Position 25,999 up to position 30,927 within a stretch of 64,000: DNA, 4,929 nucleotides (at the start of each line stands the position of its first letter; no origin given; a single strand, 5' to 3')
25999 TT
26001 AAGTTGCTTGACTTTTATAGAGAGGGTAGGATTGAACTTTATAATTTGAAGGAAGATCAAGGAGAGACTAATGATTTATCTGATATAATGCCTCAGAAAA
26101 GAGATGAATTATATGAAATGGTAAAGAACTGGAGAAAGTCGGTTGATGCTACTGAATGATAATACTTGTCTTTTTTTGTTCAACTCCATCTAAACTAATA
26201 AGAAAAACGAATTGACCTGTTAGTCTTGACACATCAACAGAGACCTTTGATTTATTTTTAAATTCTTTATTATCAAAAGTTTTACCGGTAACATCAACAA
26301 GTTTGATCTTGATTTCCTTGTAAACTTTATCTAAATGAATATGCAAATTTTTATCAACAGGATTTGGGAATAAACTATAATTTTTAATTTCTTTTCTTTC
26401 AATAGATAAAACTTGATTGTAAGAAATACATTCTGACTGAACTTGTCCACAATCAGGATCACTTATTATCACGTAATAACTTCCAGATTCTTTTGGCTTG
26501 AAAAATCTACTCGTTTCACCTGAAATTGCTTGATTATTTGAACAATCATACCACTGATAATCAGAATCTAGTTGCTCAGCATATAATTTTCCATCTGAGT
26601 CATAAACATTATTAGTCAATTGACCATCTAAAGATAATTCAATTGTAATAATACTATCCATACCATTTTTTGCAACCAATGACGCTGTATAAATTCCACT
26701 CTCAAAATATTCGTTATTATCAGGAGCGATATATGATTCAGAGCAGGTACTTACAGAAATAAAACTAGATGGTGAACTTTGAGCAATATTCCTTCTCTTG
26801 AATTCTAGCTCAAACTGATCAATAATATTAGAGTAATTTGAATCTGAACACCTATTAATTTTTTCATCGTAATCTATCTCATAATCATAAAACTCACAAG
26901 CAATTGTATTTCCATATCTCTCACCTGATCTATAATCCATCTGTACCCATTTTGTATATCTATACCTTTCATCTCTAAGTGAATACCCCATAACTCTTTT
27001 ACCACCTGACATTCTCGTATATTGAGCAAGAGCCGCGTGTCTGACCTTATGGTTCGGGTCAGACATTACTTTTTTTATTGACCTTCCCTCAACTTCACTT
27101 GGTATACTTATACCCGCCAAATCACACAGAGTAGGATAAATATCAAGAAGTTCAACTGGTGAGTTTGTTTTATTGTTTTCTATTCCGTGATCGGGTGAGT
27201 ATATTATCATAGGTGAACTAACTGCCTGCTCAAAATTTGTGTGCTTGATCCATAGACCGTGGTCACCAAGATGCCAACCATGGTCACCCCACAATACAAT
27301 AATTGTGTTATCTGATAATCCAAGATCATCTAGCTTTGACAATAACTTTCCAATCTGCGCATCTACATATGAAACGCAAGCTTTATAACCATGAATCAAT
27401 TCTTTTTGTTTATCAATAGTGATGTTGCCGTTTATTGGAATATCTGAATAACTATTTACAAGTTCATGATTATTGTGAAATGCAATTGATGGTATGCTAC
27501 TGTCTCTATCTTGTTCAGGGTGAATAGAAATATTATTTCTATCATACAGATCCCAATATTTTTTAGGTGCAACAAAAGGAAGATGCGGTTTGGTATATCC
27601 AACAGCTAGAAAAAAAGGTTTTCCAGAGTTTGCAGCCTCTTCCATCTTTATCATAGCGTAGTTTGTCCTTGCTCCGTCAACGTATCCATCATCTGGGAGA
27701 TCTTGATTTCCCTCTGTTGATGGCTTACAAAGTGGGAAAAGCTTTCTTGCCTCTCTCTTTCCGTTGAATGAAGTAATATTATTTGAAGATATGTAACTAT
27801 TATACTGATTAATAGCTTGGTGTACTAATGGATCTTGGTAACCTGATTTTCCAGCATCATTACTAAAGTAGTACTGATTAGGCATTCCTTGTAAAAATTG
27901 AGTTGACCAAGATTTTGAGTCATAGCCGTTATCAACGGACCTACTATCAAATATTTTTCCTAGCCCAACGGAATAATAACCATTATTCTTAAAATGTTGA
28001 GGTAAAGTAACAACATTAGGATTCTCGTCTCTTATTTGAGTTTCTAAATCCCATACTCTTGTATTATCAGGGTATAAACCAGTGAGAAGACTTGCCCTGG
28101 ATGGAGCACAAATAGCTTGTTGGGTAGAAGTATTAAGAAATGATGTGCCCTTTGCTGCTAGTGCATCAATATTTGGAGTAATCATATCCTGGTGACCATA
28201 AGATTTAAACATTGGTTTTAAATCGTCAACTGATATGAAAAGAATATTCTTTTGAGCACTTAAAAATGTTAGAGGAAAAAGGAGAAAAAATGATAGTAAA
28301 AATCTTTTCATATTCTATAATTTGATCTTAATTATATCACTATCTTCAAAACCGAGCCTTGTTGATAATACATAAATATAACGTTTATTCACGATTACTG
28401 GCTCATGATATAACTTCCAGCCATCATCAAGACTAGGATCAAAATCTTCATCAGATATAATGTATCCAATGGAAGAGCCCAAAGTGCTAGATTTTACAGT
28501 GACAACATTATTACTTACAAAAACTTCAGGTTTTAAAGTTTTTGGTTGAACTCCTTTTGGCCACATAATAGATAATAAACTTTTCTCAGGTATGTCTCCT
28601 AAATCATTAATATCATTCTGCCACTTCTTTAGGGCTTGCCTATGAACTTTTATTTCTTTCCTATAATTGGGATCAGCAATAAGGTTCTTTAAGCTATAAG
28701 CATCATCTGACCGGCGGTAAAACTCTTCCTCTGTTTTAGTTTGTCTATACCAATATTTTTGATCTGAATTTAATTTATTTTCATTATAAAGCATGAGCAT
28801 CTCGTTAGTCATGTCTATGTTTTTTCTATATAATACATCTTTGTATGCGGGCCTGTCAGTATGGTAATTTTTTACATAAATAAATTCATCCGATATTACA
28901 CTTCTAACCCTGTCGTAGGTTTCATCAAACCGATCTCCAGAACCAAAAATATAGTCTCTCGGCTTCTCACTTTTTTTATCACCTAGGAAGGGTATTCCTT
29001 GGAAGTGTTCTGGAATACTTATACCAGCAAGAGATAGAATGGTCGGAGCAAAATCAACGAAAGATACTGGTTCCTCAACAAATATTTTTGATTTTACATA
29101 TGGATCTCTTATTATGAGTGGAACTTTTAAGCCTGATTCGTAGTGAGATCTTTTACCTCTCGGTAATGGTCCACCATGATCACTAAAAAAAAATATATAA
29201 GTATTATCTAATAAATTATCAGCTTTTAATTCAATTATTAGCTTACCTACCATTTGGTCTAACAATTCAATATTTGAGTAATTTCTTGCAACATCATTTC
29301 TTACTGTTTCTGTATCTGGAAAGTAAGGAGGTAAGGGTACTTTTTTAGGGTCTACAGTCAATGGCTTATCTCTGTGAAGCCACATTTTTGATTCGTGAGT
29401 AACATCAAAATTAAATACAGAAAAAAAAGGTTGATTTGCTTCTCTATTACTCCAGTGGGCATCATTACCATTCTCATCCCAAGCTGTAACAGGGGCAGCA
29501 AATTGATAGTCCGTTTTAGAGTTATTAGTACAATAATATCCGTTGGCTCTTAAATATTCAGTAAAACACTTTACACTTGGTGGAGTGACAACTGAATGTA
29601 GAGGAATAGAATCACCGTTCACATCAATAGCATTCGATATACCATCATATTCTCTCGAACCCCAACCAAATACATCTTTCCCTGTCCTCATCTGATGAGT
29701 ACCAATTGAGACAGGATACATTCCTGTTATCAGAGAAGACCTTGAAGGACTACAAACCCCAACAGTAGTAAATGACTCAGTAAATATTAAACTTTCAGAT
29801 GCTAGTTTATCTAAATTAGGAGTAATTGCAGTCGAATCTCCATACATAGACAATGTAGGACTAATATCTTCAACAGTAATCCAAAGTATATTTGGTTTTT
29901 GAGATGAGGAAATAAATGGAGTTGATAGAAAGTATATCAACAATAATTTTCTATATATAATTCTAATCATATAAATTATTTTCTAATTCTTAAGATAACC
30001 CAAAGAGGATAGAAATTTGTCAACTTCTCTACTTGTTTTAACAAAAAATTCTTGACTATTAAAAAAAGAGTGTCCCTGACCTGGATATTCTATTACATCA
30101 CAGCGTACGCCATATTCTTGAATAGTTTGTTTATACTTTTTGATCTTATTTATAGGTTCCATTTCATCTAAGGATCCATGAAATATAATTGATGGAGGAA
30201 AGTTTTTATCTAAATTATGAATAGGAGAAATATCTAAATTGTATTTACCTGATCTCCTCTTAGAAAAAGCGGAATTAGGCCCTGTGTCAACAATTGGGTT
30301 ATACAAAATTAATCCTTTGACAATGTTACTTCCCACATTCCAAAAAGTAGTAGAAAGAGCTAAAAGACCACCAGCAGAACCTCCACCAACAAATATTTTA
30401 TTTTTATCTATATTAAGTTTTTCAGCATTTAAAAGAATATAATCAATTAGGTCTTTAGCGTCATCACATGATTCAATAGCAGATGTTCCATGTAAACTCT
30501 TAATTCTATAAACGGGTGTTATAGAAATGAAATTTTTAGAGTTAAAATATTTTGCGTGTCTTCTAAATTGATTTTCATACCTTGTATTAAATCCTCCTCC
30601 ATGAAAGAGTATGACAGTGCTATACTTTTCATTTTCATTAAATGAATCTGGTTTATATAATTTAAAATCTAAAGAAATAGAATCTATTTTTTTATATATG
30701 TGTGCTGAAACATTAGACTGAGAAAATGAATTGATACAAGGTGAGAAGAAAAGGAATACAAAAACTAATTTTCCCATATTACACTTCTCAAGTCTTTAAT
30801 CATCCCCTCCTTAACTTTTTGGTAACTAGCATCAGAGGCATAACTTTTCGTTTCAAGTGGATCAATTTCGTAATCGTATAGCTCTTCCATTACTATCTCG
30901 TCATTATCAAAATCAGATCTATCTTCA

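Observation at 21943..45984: Xylanase PUL loaded with six sulfatases: candidate sulfated-xylan (or xylose-rich sulfated algal glycan) utilisation system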

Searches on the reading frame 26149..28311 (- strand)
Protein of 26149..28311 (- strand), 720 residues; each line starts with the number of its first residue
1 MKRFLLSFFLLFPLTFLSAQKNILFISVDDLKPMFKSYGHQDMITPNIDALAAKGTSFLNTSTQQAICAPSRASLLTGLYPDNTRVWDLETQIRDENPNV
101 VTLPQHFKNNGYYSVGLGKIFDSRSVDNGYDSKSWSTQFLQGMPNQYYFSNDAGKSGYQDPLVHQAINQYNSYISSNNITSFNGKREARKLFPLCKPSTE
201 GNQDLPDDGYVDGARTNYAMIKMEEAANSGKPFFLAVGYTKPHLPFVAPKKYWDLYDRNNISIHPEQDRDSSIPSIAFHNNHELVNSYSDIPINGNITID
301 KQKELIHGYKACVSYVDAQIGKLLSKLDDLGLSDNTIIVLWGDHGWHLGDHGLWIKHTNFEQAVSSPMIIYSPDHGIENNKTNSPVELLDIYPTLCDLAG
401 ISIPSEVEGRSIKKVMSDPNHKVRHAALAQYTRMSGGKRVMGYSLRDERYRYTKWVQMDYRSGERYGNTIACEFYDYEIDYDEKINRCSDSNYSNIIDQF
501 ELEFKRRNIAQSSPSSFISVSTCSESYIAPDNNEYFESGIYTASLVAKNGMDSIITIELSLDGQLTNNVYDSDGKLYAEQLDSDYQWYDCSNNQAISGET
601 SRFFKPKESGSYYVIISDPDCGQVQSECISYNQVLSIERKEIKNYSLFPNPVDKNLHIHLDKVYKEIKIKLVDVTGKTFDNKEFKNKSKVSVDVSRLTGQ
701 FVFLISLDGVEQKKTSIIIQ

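Call 3: search_protein_families(library=pfam, proteins=[window:26149-28311:-], max_evalue=0.01)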
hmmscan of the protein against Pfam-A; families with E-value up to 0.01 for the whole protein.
window:26149-28311:- (720 aa): 5 families
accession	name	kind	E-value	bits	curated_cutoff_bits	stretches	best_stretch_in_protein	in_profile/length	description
PF00884.28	Sulfatase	-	4.1e-43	148.2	25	1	21-401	1-301/301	Sulfatase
PF16347.10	SGSH_C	-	2.2e-14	54.4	29.3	1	349-505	1-149/154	N-sulphoglucosamine sulphohydrolase, C-terminal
PF01663.27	Phosphodiest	-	2.3e-10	41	23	2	26-88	4-64/342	Type I phosphodiesterase / nucleotide pyrophosphatase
PF18962.6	Por_Secre_tail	-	6.5e-07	30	27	1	647-698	1-54/75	Secretion system C-terminal sorting domain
PF02995.22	DUF229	-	8.5e-05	21.9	25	1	301-351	298-348/496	Protein of unknown function (DUF229)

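Call 18: search_solved_structures(query=window:26149-28311:-, max_evalue=1e-25)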
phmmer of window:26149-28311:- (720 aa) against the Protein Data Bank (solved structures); distinct sequences matched with E-value up to 1e-25: 15.
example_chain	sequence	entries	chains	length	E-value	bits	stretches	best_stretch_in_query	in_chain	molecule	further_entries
6hhm_A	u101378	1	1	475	5.3e-81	276.5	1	186-457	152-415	Arylsulfatase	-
5fql_A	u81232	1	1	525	2.5e-66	227.9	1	204-374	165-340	IDURONATE-2-SULFATASE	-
6ioz_A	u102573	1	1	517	2.9e-66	227.8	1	204-375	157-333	Iduronate 2-sulfatase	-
6fny_A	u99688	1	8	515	2.6e-37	132.1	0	218-404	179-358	Choline-sulfatase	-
4upi_A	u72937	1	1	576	3.7e-37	131.5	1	18-422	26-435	SULFATASE FAMILY PROTEIN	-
7pth_A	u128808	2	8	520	1e-35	126.8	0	218-404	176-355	Choline sulfatase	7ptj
6g5z_A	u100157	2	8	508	1.7e-35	126.1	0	218-404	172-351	Choline-sulfatase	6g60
7oz8_AAA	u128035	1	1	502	1.7e-34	122.7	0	224-415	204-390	Choline-sulfatase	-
4upk_A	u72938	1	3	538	1.1e-28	103.6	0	227-416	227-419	PHOSPHONATE MONOESTER HYDROLASE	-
9koq_A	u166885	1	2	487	5.3e-28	101.3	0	231-416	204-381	Sulfatase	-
5g2v_A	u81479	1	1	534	6.3e-28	101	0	301-421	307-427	N-ACETYLGLUCOSAMINE-6-SULFATASE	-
6hr5_A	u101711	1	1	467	4.7e-27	98.2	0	224-423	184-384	Alpha-L-rhamnosidase/sulfatase (GH78)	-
7p24_AAA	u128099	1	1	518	5.7e-27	97.9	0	305-514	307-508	Mucin-desulfating sulfatase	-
4upl_A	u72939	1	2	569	1.2e-26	96.8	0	223-432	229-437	SULFATASE FAMILY PROTEIN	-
6pt4_B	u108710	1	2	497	5.5e-26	94.6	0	214-418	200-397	exo-2S-iota carrageenan S1 sulfatase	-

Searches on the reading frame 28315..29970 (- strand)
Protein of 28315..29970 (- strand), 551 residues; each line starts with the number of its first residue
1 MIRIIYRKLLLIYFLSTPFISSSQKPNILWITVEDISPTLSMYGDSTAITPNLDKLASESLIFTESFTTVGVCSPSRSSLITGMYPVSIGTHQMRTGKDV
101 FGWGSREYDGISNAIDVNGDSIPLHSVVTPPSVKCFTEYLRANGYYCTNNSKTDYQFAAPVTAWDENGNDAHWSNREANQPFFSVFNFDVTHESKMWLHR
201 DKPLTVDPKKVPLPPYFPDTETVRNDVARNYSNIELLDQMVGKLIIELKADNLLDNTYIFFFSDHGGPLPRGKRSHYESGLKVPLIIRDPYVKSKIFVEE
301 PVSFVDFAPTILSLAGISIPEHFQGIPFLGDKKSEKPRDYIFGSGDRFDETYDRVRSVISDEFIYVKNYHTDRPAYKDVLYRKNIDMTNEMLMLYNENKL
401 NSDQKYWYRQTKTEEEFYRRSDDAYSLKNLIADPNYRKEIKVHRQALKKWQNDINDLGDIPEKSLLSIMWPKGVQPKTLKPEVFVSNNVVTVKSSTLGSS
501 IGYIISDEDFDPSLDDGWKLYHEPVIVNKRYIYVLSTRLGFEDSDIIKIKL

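Call 3: search_protein_families(library=pfam, proteins=[window:28315-29970:-], max_evalue=0.01)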
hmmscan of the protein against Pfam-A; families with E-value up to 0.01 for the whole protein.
window:28315-29970:- (551 aa): 5 families
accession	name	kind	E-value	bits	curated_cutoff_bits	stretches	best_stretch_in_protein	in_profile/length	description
PF00884.28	Sulfatase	-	5.5e-36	124.8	25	1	26-317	1-301/301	Sulfatase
PF16347.10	SGSH_C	-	1.7e-10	41.7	29.3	1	273-342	8-81/154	N-sulphoglucosamine sulphohydrolase, C-terminal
PF01663.27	Phosphodiest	-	6.6e-07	29.7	23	1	49-266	19-220/342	Type I phosphodiesterase / nucleotide pyrophosphatase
PF01676.23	Metalloenzyme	-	0.00023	21.2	24.3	1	224-317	163-250/252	Metalloenzyme superfamily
PF02995.22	DUF229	-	0.0011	18.2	25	1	231-266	307-342/496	Protein of unknown function (DUF229)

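Call 17: search_solved_structures(query=window:28315-29970:-, max_evalue=1e-10)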
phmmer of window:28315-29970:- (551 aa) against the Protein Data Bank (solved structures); distinct sequences matched with E-value up to 1e-10: 65 (the best 60 are shown).
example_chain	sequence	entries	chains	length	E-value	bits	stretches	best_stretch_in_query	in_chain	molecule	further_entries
9bb9_A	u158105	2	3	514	5.8e-72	246.2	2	176-470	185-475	S1_8A sulfatase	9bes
9bes_B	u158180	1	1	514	2.1e-70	241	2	176-470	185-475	S1_8A Sulfatase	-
9bbd_A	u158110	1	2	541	4.3e-65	223.5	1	23-464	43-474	S1_8B sulfatase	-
9bef_A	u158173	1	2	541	1.6e-63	218.3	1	23-464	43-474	S1_8B sulfatase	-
9bba_A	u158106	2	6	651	1.9e-60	208.1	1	123-468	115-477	S1_8C sulfatase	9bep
4mhx_A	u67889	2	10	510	5.7e-30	107.5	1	202-456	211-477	N-sulphoglucosamine sulphohydrolase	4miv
2qzu_A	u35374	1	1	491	1.1e-23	86.8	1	222-386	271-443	Putative sulfatase yidJ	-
6bia_A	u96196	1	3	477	1.2e-22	83.3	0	222-322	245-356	Sulfatase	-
6hhm_A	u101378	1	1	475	2e-22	82.7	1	22-95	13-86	Arylsulfatase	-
7stt_A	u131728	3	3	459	1e-21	80.3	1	22-92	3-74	N-acetylgalactosamine-6-sulfatase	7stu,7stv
7p24_AAA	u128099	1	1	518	1.7e-21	79.6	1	232-340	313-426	Mucin-desulfating sulfatase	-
6pt4_B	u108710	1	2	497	3.2e-20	75.4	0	20-87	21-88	exo-2S-iota carrageenan S1 sulfatase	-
9ihk_D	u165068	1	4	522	5.3e-20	74.6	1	227-411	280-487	Sulfatase_S1_30A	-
3ed4_A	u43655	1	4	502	5.3e-20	74.6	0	19-107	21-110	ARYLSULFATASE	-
6b0k_A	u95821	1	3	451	5.9e-20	74.5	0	222-322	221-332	Iota-carrageenan sulfatase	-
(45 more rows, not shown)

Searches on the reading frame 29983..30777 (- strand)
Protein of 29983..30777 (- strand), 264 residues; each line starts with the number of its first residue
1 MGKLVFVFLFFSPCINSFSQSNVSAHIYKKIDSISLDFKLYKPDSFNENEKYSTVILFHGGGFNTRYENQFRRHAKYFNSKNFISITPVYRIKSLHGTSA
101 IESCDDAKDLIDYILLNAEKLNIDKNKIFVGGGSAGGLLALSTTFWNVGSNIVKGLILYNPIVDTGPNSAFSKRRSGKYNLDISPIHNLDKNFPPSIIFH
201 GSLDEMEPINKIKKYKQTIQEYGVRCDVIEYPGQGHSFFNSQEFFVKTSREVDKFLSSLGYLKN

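Call 3: search_protein_families(library=pfam, proteins=[window:29983-30777:-], max_evalue=0.01)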
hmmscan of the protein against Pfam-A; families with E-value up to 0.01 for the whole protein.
window:29983-30777:- (264 aa): 8 families
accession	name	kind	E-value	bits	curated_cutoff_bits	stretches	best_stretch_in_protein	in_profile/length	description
PF20434.5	BD-FAE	-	2e-19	70.4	26.8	1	41-143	4-106/215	BD-FAE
PF07859.19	Abhydrolase_3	-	7.9e-17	62.2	25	2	55-173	1-120/210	alpha/beta hydrolase fold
PF00326.27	Peptidase_S9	-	7.9e-11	42.3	22.6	1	105-257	43-207/213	Prolyl oligopeptidase family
PF02230.22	Abhydrolase_2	-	1.5e-07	31.9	23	0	195-241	158-204/217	Phospholipase/Carboxylesterase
PF01738.24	DLH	-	2.8e-06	27.5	21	1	122-244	93-194/217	Dienelactone hydrolase family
PF12146.15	Hydrolase_4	-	4.8e-05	23.2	27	1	102-168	57-116/239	Serine aminopeptidase, S33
PF00135.34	COesterase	-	0.0032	16.9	27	1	38-157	88-214/515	Carboxylesterase family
PF12697.13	Abhydrolase_6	-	0.0039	18.3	26.3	0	55-171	1-104/217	Alpha/beta hydrolase family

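Call 37: search_protein_families(library=ncbifam, proteins=[window:29983-30777:-], max_evalue=0.001)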
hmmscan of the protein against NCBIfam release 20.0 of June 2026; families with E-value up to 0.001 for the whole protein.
window:29983-30777:- (264 aa): 10 families
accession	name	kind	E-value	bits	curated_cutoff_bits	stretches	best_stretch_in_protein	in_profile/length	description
NF058653.1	LipP1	equivalog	2.5e-15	56.1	350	1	34-167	56-187/300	LipP1 family hormone-sensitive lipase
NF007547.0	PRK10162.1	equivalog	8.6e-10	38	389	1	37-159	73-194/321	acetyl esterase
NF042968.1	AcxylEst_AxeA1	equivalog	8.8e-08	30.9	700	1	54-244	50-250/459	acetylxylan esterase AxeA1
NF050057.1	e_dPHAmcl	equivalog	2.4e-07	30.3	270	1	187-242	185-240/252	extracellular medium-chain-length polyhydroxyalkanoate depolymerase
NF033149.0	CHL_hydrolase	equivalog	3.3e-07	29.5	500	1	35-181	60-206/310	chloramphenicol hydrolase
NF050058.1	e_dPHAscl_type1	hypoth_equivalog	9.7e-07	28.5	150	1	35-142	7-120/276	extracellular catalytic domain type 1 short-chain-length polyhydroxyalkanoate depolymerase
NF052620.1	AryltfaseLP1002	equivalog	2.1e-05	24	300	1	40-147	20-128/265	lp_1002 family arylesterase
NF058649.1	GTSAG_HSLs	subfamily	0.00037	20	380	0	182-243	234-293/312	GTSAG motif subfamily hormone-sensitive lipase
NF045948.1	ProImpepThrmp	equivalog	0.00073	19.1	500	0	27-158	5-125/291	proline iminopeptidase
NF052352.1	TriaclglyLipLipYMycb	equivalog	0.00095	18.4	450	0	126-212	257-353/397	triacylglycerol lipase LipY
